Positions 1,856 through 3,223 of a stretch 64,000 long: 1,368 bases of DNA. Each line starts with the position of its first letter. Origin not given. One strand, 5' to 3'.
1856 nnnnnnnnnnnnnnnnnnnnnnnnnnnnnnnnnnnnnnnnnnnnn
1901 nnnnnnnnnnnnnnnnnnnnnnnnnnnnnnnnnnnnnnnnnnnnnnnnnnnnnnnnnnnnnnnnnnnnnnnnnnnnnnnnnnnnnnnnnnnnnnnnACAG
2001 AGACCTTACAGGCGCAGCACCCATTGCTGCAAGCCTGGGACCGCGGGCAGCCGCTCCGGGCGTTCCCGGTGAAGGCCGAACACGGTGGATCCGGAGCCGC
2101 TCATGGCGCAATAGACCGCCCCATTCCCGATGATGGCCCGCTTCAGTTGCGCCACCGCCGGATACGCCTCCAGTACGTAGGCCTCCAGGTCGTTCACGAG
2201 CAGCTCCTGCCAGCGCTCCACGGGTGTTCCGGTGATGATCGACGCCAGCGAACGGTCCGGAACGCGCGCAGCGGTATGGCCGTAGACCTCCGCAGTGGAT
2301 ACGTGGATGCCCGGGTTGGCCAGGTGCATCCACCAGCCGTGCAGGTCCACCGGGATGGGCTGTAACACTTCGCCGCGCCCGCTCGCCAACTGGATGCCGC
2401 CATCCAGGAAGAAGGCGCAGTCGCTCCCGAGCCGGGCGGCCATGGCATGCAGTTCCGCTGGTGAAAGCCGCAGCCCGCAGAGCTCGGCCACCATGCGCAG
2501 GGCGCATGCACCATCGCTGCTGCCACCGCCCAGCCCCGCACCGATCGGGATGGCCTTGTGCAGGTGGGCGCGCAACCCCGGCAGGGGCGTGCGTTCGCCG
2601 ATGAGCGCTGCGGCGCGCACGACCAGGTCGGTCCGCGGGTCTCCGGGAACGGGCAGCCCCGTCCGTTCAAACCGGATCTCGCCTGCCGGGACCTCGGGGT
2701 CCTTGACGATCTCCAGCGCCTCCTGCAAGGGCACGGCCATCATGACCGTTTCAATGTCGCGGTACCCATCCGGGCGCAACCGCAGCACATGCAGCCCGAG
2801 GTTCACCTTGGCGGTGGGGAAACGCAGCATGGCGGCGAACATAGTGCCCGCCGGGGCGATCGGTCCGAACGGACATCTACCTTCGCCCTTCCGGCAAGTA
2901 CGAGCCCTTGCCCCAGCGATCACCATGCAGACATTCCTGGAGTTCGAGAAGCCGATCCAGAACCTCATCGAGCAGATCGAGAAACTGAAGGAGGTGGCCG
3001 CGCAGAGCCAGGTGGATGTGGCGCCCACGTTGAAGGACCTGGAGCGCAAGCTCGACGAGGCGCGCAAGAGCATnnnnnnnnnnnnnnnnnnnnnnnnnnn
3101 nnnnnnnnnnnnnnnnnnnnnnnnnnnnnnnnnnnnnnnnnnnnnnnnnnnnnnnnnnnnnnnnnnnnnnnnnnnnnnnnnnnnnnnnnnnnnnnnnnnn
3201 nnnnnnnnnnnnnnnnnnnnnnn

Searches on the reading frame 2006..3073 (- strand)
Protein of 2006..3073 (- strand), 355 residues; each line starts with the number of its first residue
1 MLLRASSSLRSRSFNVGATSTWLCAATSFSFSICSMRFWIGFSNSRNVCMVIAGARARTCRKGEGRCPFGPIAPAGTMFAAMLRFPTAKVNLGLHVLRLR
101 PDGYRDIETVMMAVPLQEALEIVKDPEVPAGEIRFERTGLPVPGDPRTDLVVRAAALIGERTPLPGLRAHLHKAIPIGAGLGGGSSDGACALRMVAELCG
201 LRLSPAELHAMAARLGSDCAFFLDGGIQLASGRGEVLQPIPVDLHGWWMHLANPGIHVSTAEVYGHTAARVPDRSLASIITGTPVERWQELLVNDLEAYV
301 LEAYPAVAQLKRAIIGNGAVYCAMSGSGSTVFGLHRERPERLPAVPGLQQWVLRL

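Call 78: search_protein_families(library=pfam, proteins=[window:2006-3073:-], max_evalue=0.0001)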
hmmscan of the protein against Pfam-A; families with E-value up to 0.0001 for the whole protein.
window:2006-3073:- (355 aa): 2 families
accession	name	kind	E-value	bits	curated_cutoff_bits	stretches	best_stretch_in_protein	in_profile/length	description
PF00288.32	GHMP_kinases_N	-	2.6e-15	56.8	22.3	1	150-226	2-87/87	GHMP kinases N terminal domain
PF08544.19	GHMP_kinases_C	-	3.5e-07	31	21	1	289-338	14-71/85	GHMP kinases C terminal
